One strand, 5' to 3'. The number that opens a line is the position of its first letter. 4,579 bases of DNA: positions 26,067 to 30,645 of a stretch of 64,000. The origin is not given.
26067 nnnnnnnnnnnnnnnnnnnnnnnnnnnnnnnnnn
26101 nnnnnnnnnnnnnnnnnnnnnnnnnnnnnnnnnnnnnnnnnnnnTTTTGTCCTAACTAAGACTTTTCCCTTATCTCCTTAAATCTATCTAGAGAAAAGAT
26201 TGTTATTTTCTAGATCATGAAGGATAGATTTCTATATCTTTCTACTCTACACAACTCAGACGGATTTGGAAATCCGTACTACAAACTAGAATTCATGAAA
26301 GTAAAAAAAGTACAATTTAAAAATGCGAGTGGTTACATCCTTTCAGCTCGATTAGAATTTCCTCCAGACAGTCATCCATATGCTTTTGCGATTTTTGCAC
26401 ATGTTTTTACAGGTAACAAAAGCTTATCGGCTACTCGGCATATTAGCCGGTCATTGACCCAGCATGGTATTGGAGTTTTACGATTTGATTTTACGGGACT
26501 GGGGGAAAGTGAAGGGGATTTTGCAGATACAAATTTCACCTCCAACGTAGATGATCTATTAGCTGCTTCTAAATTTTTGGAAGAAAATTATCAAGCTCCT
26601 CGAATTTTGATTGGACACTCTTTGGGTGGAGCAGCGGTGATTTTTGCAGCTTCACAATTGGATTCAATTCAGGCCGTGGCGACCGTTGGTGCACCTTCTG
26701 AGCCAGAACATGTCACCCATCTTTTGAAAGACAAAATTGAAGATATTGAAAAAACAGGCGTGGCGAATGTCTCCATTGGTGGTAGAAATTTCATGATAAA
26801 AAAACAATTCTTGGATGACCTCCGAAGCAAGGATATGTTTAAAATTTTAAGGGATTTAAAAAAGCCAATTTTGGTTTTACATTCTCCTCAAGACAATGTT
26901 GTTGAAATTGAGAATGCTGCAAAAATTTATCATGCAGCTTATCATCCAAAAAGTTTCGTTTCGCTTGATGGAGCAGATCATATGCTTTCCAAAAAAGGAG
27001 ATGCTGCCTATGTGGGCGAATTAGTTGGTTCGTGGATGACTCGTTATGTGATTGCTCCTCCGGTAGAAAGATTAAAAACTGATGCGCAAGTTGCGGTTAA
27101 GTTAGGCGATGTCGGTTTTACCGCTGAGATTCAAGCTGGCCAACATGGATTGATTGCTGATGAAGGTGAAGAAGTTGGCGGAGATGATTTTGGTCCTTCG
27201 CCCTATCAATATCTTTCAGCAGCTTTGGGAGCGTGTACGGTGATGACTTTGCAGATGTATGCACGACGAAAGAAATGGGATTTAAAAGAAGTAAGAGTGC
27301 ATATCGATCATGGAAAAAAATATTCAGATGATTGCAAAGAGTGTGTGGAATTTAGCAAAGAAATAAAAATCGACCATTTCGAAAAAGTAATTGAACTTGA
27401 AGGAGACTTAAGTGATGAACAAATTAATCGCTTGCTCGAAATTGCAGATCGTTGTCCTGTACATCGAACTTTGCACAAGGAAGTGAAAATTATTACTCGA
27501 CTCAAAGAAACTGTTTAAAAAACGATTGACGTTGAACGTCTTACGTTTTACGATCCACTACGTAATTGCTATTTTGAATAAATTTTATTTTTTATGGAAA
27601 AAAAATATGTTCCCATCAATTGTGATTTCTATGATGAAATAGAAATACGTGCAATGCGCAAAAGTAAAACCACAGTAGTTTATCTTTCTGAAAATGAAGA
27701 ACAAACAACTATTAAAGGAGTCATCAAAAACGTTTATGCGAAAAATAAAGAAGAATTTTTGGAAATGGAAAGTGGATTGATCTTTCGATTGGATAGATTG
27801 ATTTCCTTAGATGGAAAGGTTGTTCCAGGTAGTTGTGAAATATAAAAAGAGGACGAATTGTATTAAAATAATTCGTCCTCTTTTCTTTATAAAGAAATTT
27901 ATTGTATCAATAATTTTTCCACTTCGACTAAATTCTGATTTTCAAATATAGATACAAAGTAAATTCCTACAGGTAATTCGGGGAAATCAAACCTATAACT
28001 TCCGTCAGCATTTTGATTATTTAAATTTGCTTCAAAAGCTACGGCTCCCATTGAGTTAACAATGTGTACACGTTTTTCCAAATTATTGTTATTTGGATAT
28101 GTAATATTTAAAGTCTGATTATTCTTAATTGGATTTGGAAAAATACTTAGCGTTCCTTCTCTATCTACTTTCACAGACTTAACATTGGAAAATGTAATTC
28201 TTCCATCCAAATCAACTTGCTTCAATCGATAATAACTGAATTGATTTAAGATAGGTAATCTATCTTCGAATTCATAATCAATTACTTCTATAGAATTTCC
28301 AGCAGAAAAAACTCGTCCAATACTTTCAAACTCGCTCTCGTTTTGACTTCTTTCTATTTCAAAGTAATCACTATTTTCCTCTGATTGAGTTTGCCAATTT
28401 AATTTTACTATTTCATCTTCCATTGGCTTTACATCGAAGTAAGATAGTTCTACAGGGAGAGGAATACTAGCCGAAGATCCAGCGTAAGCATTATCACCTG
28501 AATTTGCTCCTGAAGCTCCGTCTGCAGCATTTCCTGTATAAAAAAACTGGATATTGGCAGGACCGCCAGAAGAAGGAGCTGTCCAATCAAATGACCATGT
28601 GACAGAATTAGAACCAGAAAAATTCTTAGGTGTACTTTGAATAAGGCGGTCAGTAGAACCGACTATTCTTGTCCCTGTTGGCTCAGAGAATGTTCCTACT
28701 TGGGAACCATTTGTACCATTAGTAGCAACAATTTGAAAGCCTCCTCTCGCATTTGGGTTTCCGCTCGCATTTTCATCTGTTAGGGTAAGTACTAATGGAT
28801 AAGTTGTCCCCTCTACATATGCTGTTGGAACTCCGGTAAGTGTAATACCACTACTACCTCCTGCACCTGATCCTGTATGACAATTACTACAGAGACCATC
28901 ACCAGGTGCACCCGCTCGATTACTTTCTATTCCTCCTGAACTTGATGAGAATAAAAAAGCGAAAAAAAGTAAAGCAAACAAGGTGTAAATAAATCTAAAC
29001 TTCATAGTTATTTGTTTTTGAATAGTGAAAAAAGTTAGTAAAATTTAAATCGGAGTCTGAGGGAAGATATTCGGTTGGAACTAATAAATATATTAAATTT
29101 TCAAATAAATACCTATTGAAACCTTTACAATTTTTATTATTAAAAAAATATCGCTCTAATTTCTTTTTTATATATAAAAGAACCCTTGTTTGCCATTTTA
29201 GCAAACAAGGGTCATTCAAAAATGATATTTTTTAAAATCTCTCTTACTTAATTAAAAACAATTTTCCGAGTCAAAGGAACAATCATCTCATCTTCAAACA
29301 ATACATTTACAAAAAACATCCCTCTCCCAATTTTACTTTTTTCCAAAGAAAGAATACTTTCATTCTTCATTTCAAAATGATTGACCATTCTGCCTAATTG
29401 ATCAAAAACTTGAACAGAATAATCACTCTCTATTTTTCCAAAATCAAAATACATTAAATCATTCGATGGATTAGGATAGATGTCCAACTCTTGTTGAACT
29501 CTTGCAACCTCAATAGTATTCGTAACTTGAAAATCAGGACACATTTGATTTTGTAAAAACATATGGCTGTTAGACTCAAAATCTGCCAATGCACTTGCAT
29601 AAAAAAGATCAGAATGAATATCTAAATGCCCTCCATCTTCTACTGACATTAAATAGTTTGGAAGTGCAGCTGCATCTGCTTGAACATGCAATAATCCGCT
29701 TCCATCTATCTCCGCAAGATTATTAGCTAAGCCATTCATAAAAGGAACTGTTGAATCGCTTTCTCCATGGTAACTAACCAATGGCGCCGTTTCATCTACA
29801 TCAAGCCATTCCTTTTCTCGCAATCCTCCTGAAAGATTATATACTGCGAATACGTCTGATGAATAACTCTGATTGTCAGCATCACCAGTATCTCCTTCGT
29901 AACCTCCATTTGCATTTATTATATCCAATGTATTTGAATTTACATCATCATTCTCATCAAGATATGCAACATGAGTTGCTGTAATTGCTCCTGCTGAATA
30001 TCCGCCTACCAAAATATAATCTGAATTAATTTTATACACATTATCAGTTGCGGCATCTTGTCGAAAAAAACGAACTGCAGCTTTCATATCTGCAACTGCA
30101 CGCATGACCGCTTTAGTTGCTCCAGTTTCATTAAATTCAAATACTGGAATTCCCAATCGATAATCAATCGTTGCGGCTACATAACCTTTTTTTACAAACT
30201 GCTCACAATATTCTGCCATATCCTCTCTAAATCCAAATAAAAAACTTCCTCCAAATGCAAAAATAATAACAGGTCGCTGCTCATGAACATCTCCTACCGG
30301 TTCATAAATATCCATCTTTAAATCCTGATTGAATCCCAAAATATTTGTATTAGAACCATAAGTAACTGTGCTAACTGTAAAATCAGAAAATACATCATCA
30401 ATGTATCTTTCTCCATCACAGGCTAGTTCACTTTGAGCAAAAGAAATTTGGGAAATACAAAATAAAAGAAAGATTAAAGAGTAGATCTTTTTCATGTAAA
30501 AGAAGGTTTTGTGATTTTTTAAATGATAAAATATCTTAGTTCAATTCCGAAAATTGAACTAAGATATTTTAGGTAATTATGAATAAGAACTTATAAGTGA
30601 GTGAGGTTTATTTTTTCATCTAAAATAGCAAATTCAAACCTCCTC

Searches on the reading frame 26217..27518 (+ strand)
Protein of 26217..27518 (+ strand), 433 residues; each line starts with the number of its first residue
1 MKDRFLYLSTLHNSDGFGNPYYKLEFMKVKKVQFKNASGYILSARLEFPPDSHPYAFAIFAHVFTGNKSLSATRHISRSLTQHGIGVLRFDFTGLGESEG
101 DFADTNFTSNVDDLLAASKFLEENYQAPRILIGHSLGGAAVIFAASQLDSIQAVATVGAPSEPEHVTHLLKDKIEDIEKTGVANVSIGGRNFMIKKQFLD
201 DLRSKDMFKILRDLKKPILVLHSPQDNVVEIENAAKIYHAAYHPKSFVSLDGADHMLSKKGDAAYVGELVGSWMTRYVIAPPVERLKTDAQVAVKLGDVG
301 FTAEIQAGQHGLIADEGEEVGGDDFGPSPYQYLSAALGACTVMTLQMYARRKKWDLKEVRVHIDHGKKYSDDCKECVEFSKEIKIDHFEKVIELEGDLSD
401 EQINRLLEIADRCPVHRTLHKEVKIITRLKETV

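Call 24: search_protein_families(library=pfam, proteins=[window:26217-27518:+], max_evalue=0.001)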
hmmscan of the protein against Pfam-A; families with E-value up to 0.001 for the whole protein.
window:26217-27518:+ (433 aa): 7 families
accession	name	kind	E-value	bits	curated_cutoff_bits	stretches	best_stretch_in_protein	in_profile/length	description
PF02566.24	OsmC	-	1.2e-17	64.5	27.5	1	322-427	2-99/100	OsmC-like protein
PF12146.15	Hydrolase_4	-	3.2e-17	63.1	27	1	69-159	16-109/239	Serine aminopeptidase, S33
PF00561.26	Abhydrolase_1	-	2.1e-11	44.4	25.8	1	60-166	5-108/245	alpha/beta hydrolase fold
PF12697.13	Abhydrolase_6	-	9.1e-09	36.7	26.3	1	78-156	21-106/217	Alpha/beta hydrolase family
PF12740.14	PETase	-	3.6e-06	27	28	0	178-278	125-233/263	PET hydrolase-like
PF00326.27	Peptidase_S9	-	4.6e-05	23.5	22.6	1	76-276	6-208/213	Prolyl oligopeptidase family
PF20408.4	Abhydrolase_11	-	0.00063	20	27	0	59-167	6-115/193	Alpha/beta hydrolase domain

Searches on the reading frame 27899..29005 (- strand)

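Call 24: search_protein_families(library=pfam, proteins=[window:27899-29005:-], max_evalue=0.001)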
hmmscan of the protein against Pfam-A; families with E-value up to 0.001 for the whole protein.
window:27899-29005:- (368 aa): 2 families
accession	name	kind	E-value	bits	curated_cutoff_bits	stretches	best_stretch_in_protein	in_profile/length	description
PF18962.6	Por_Secre_tail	-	9.5e-10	39.1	27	1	288-367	1-75/75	Secretion system C-terminal sorting domain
PF02014.22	Reeler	-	0.00037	21.5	21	1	60-157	25-121/131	Reeler domain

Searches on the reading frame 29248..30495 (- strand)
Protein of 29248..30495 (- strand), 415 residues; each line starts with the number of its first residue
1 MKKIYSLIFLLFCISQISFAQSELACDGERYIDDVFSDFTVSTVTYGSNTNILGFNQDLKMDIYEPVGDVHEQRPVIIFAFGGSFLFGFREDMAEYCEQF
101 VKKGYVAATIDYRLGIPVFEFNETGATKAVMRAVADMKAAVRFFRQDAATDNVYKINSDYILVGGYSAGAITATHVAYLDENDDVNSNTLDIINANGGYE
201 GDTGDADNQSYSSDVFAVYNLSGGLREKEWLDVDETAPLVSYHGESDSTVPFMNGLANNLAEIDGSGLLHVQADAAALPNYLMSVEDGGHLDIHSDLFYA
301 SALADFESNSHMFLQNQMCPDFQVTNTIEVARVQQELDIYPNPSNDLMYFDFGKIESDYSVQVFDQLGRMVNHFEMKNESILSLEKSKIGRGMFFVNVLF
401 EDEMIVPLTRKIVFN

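Call 24: search_protein_families(library=pfam, proteins=[window:29248-30495:-], max_evalue=0.001)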
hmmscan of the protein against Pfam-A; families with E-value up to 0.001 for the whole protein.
window:29248-30495:- (415 aa): 3 families
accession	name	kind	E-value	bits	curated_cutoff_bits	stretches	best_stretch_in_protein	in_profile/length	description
PF20434.5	BD-FAE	-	1.2e-17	64.5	26.8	1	61-191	1-121/215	BD-FAE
PF18962.6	Por_Secre_tail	-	2.1e-08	34.8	27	1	339-403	1-67/75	Secretion system C-terminal sorting domain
PF00135.34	COesterase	-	6.2e-08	32.5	27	1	59-174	86-198/515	Carboxylesterase family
